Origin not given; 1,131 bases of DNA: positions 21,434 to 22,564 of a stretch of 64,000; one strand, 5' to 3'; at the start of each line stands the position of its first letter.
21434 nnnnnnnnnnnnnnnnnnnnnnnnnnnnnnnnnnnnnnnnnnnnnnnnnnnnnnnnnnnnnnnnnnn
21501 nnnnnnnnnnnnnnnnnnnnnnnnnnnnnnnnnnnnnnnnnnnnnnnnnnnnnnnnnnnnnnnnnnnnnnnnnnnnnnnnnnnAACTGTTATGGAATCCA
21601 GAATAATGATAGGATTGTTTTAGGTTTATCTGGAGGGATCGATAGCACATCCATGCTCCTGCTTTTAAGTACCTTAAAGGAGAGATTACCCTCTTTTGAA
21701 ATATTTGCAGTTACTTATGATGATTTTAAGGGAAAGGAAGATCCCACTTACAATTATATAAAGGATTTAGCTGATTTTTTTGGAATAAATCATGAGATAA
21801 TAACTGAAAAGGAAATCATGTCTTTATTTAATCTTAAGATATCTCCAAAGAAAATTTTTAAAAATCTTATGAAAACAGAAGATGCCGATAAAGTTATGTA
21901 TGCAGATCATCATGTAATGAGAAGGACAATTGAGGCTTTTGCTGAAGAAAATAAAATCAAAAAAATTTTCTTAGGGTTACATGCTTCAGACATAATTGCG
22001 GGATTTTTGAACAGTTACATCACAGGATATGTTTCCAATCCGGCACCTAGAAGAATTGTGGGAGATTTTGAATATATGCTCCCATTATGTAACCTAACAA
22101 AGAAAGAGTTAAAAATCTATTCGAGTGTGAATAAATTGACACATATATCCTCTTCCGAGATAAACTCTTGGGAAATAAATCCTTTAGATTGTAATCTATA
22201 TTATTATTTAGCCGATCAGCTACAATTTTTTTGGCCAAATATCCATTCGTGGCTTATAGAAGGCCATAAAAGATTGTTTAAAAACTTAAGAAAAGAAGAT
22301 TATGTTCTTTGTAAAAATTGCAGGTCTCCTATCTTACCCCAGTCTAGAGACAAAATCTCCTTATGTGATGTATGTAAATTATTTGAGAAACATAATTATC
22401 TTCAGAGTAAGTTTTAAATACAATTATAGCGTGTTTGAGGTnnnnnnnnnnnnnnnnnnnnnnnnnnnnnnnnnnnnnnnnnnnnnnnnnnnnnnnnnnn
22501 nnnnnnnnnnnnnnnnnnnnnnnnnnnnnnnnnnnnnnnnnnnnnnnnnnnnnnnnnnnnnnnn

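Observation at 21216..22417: PP-loop ATPase whose SGGxDS motif has no start codon: frameshifted fusion with an upstream beta-grasp-like ORF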

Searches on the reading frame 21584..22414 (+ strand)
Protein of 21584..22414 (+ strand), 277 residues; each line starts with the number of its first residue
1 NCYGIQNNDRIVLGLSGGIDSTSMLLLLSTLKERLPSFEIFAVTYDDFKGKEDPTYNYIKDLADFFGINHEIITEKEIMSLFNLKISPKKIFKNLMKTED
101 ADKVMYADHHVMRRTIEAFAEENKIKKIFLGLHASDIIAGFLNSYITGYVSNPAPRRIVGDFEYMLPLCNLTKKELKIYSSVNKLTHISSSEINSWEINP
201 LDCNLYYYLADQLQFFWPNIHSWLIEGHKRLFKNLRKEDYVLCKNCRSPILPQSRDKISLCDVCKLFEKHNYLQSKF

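Call 6: search_protein_families(library=pfam, proteins=[window:21584-22414:+], max_evalue=1)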
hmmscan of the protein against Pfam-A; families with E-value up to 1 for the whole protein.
window:21584-22414:+ (277 aa): 9 families
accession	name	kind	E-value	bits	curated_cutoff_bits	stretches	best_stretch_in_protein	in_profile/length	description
PF01171.26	ATP_bind_3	-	3e-07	30.8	27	1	11-187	2-163/182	PP-loop family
PF06508.19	QueC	-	4.6e-06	26.7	22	1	11-137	2-125/210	Queuosine biosynthesis protein QueC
PF00733.27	Asn_synthase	-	8e-06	26.2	21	1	15-82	24-88/354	Asparagine synthase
PF02540.23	NAD_synthase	-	0.00028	20.5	21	1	9-142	19-138/242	NAD synthase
PF01507.26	PAPS_reduct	-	0.0014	19.1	22.5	1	11-103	2-94/175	Phosphoadenosine phosphosulfate reductase domain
PF01873.23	eIF-5_eIF-2B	-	0.046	14.1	27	0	238-264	85-114/117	Domain found in IF2B/IF5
PF03054.22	tRNA_Me_trans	-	0.089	12.9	20.6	1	10-73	2-70/202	tRNA methyl transferase HUP domain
PF07453.19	NUMOD1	-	0.11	13.2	22.8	0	50-73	10-33/37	NUMOD1 domain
PF00569.23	ZZ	-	0.3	11.4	21.4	0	232-247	20-35/45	Zinc finger, ZZ type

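Call 7: search_protein_families(library=ncbifam, proteins=[window:21584-22414:+], max_evalue=1)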
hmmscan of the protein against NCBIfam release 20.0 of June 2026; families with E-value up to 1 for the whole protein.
window:21584-22414:+ (277 aa): 18 families
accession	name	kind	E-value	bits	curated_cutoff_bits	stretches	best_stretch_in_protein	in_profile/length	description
NF007972.0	PRK10696.1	equivalog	1.1e-12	47.8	272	1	5-189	38-211/295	tRNA 2-thiocytidine(32) synthetase TtcA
TIGR02432.1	lysidine_TilS_N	equivalog_domain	2.8e-08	33.9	93.6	1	10-188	1-168/189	tRNA lysidine(34) synthetase TilS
TIGR00364.1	TIGR00364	equivalog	3.8e-06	26.6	150.3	1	12-137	2-124/201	7-cyano-7-deazaguanine synthase QueC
NF047749.1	tRNAThiolNcsA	equivalog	8.5e-06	25.1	500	1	7-150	52-188/322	tRNA 2-thiolation protein NcsA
NF010587.0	PRK13980.1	equivalog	2.1e-05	23.8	255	1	7-88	30-107/267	NAD+ synthase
NF002730.0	PRK02628.1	equivalog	0.0001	20.6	473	1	7-131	358-478/677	NAD(+) synthase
TIGR01536.1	asn_synth_AEB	equivalog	0.00034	19.7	267.1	1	10-82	254-324/517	asparagine synthase (glutamine-hydrolyzing)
NF011258.0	PRK14664.1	equivalog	0.0004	19.6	680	1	7-77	4-65/362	tRNA 2-thiouridine(34) synthase MnmA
TIGR00552.1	nadE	equivalog_domain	0.00087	18.6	63.65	1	9-88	23-99/251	NAD(+) synthase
NF007942.0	PRK10660.1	equivalog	0.0026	16.6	606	1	6-43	15-52/439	tRNA lysidine(34) synthetase TilS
TIGR03104.1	trio_amidotrans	equivalog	0.0035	15.6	570.1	1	14-80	266-332/589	N-acetylglutaminylglutamine amidotransferase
NF011259.0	PRK14665.1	equivalog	0.0046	15.9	364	1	6-76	3-69/360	tRNA 2-thiouridine(34) synthase MnmA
TIGR00268.2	TIGR00268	equivalog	0.0048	16.2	150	1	5-79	10-80/259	ATP-dependent sacrificial sulfur transferase LarE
NF033561.1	macrolact_Ik_Al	subfamily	0.015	14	300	1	11-73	214-274/561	albusnodin/ikarugamycin family macrolactam cyclase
NF002048.0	PRK00876.1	subfamily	0.017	13.9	313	0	11-25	40-54/330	NAD(+) synthase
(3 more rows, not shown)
